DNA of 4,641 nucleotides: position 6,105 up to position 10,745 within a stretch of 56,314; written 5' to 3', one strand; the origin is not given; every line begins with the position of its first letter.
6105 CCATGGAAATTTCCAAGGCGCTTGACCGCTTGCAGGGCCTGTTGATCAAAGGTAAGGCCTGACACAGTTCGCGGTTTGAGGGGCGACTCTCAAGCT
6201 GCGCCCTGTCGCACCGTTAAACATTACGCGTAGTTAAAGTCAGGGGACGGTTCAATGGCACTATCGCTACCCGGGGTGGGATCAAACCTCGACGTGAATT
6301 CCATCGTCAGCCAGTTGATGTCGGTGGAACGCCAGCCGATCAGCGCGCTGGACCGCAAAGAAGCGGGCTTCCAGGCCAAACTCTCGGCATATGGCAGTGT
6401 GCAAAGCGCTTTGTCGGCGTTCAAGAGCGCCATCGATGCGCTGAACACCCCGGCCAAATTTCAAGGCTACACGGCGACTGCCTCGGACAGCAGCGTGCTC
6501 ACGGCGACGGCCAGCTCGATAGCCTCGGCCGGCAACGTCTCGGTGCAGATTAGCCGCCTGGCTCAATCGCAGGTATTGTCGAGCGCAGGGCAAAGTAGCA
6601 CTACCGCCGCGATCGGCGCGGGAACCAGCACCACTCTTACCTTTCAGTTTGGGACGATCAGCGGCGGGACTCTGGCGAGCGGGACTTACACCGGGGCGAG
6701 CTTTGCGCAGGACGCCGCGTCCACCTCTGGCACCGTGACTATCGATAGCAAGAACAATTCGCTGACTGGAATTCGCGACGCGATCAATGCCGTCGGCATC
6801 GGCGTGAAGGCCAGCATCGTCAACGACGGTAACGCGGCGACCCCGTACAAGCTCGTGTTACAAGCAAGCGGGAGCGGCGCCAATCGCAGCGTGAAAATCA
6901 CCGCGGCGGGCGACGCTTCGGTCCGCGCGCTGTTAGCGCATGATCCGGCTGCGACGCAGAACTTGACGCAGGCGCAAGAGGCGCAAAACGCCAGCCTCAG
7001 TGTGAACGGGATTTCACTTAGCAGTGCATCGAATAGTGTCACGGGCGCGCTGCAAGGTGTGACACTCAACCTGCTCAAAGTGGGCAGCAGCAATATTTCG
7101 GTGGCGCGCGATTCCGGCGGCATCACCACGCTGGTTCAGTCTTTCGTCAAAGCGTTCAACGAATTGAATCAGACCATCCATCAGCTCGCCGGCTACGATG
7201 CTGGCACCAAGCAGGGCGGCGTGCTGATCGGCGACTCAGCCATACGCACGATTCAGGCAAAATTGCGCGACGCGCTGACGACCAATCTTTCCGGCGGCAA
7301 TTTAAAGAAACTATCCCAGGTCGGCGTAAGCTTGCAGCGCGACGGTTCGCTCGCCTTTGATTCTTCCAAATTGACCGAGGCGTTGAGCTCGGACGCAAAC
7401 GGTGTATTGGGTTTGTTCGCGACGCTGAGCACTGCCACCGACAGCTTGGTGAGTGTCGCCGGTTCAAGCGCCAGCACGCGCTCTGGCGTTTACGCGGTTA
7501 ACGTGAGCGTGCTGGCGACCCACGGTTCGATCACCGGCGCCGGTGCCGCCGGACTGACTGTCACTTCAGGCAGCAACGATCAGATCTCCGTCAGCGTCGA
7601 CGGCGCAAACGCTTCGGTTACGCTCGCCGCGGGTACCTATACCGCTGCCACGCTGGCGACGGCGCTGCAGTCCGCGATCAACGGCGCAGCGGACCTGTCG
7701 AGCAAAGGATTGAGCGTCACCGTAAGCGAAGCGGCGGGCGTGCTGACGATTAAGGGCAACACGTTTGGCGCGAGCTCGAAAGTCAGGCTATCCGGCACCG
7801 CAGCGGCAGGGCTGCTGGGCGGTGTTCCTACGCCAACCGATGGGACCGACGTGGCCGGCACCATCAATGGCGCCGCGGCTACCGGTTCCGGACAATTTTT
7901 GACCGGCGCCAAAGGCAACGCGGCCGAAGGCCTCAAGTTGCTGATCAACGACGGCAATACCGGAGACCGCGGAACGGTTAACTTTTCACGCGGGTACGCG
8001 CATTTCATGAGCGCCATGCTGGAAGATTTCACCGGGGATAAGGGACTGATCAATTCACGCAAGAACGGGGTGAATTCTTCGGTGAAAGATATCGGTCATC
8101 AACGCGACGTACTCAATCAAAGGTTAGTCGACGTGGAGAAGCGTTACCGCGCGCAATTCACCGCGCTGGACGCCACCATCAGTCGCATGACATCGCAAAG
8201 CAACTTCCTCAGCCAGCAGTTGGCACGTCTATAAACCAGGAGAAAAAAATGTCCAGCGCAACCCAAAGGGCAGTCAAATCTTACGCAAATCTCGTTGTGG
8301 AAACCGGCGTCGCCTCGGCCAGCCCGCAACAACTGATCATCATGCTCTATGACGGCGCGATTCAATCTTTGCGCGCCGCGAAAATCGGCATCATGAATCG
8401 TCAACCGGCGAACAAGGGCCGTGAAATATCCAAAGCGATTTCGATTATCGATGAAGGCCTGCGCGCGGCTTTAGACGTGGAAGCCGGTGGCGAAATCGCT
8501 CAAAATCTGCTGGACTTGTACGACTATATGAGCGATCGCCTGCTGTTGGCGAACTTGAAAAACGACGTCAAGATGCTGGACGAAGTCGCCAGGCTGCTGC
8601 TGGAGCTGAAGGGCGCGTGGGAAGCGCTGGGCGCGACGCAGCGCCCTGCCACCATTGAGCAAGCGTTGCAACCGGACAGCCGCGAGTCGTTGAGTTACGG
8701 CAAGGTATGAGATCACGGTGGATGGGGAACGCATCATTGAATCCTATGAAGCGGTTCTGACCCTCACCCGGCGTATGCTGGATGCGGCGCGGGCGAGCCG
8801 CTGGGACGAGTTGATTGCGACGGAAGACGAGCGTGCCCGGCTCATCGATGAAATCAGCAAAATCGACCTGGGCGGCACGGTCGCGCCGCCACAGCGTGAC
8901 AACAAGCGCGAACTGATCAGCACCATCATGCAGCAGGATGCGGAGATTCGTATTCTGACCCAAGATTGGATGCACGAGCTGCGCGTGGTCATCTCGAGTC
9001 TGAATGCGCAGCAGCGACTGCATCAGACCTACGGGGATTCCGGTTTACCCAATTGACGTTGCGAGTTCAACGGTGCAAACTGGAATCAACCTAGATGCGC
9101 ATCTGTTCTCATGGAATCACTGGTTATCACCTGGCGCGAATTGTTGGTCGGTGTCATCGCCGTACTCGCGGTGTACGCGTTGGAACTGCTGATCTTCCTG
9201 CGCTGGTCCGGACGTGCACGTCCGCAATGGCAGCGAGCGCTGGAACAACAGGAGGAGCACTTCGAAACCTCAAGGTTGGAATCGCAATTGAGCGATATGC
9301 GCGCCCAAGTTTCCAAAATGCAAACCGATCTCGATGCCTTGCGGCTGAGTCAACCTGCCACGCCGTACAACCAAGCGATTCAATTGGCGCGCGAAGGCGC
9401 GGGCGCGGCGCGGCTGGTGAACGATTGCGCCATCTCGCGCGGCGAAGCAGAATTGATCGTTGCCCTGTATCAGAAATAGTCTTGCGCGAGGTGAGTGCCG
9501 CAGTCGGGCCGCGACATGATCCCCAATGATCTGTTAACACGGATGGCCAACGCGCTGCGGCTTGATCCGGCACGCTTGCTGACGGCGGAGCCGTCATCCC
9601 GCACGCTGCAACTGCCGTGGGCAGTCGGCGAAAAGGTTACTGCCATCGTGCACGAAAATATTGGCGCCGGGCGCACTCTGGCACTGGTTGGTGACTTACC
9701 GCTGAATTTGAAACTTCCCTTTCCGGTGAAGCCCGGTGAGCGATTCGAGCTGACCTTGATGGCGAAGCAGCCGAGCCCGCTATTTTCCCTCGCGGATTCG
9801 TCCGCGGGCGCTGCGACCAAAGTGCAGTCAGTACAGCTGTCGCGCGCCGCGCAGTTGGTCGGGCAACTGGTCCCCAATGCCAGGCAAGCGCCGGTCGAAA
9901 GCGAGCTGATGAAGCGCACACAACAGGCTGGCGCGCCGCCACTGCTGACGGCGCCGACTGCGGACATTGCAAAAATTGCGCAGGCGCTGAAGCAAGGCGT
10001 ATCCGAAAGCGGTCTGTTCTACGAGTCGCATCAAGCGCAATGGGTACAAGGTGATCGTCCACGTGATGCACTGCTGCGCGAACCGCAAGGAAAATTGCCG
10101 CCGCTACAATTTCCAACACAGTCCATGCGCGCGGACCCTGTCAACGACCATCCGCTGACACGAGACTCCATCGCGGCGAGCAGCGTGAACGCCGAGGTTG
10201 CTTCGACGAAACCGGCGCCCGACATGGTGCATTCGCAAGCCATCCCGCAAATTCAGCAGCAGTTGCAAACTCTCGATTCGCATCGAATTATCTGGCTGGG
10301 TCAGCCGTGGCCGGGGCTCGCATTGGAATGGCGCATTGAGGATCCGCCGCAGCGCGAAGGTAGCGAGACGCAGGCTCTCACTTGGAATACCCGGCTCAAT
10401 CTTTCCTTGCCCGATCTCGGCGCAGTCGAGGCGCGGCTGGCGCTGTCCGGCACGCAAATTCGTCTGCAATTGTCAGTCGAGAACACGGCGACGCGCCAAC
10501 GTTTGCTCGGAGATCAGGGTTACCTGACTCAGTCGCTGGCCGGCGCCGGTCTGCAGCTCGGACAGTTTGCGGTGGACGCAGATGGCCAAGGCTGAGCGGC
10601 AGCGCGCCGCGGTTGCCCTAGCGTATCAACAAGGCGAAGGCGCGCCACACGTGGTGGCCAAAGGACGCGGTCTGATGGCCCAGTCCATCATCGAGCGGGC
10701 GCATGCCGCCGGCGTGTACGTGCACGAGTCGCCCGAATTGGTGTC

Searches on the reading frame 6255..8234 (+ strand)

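Call 53: search_protein_families(library=pfam, proteins=[window:6255-8234:+], max_evalue=0.00001)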
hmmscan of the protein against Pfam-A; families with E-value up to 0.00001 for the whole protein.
window:6255-8234:+ (659 aa): 2 families
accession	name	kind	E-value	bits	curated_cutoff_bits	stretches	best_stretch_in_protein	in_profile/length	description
PF07195.17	FliD_C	-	3.4e-43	148.2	25.4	1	243-646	1-235/236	Flagellar hook-associated protein 2 C-terminus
PF02465.23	FliD_N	-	1.3e-26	93.5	24.8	1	10-106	1-97/97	Flagellar hook-associated protein 2 N-terminus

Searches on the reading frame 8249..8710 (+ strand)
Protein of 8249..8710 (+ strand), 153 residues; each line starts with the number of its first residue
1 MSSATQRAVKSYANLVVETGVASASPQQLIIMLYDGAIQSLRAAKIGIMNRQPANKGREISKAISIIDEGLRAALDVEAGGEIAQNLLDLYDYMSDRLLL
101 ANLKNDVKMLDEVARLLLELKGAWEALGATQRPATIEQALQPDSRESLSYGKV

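Call 64: search_protein_families(library=pfam, proteins=[window:8249-8710:+], max_evalue=0.001)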
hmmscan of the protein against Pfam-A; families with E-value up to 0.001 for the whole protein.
window:8249-8710:+ (153 aa): 1 family
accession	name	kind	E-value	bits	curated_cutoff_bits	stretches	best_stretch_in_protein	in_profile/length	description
PF02561.19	FliS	-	6.5e-38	130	26.7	1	11-126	3-113/115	Flagellar protein FliS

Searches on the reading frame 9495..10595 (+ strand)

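Call 53: search_protein_families(library=pfam, proteins=[window:9495-10595:+], max_evalue=0.00001)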
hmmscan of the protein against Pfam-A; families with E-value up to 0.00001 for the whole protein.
window:9495-10595:+ (366 aa): 1 family
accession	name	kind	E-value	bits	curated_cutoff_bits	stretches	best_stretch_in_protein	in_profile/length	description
PF02120.21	Flg_hook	-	1.9e-15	56.9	29.8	1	289-365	5-81/85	Flagellar hook-length control protein FliK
